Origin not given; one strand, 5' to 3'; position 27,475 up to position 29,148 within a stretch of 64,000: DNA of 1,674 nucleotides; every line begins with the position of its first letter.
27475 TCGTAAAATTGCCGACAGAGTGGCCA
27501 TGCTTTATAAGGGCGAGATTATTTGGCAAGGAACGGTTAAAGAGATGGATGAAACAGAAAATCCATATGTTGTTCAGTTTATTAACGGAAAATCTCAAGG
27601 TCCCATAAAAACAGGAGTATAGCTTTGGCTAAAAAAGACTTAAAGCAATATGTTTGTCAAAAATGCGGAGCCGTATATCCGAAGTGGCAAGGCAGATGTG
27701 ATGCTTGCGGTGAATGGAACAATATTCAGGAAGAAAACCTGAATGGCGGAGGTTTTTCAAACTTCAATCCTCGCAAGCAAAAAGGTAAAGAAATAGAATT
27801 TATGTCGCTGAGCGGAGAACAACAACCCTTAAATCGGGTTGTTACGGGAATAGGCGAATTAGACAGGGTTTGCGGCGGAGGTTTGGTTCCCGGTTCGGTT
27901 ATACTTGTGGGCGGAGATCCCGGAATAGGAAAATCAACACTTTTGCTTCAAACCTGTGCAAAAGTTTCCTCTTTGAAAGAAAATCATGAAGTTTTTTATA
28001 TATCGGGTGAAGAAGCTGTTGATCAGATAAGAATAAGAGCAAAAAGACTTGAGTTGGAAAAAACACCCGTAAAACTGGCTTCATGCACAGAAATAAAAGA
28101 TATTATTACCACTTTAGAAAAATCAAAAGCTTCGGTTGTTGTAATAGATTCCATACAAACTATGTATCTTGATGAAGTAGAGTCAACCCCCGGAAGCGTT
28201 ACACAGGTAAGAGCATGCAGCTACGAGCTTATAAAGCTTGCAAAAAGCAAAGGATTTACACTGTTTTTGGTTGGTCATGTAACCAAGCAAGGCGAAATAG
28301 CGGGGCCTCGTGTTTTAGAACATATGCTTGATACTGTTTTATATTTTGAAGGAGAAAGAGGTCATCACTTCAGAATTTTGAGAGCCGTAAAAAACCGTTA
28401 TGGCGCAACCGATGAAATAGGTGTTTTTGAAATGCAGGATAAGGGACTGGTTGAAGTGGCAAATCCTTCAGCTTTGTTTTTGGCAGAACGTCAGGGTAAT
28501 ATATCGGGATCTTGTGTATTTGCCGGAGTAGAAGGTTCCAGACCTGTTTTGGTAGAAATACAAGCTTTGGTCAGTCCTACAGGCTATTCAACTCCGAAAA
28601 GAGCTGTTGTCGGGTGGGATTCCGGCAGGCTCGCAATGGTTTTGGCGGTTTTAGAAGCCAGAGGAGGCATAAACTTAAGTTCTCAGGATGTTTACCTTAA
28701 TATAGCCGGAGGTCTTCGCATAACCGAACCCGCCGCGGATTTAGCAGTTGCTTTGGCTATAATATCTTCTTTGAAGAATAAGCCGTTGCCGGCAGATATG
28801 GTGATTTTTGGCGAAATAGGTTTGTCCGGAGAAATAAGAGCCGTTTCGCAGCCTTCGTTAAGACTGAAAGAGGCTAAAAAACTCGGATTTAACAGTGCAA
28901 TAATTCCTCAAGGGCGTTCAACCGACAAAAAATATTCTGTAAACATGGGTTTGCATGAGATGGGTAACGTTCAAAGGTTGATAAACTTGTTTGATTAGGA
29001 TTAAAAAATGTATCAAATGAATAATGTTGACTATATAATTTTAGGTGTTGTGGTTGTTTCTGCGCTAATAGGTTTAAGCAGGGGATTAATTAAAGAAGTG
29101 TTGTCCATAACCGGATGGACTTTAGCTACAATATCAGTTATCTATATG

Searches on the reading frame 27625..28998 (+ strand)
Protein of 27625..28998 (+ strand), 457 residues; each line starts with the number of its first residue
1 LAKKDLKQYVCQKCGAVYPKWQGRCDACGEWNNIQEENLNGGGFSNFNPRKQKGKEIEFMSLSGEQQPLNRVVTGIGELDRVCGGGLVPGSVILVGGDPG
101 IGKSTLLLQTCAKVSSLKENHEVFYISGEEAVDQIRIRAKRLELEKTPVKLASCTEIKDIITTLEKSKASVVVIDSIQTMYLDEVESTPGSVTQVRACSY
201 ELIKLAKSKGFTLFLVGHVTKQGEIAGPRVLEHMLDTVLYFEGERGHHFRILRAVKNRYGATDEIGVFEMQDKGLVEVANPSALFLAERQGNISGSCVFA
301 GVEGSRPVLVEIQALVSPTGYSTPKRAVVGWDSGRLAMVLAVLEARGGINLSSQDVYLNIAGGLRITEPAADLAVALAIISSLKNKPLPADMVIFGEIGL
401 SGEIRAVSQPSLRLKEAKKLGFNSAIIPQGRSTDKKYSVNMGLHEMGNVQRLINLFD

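Call 17: search_protein_families(library=pfam, proteins=[window:27625-28998:+], max_evalue=0.00001)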
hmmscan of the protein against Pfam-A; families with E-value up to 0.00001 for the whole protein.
window:27625-28998:+ (457 aa): 6 families
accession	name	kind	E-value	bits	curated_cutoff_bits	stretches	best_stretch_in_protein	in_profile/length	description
PF13481.12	AAA_25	-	2.3e-17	63.7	27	1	76-223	19-194/195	AAA domain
PF06745.19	ATPase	-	3.2e-17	63.1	26.6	1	73-145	2-73/231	KaiC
PF18073.7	Zn_ribbon_LapB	-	6.5e-10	39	25.7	1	9-36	1-28/28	Rubredoxin metal binding domain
PF13541.12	ChlI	-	2e-09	37.8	27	1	347-429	36-119/121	Subunit ChlI of Mg-chelatase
PF03796.21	DnaB_C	-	1.1e-08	35.2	27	0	72-139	2-67/255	DnaB-like helicase C terminal domain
PF09848.15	SLFN-g3_helicase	-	2.7e-06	27.3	24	1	91-218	2-123/354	Schlafen group 3, DNA/RNA helicase domain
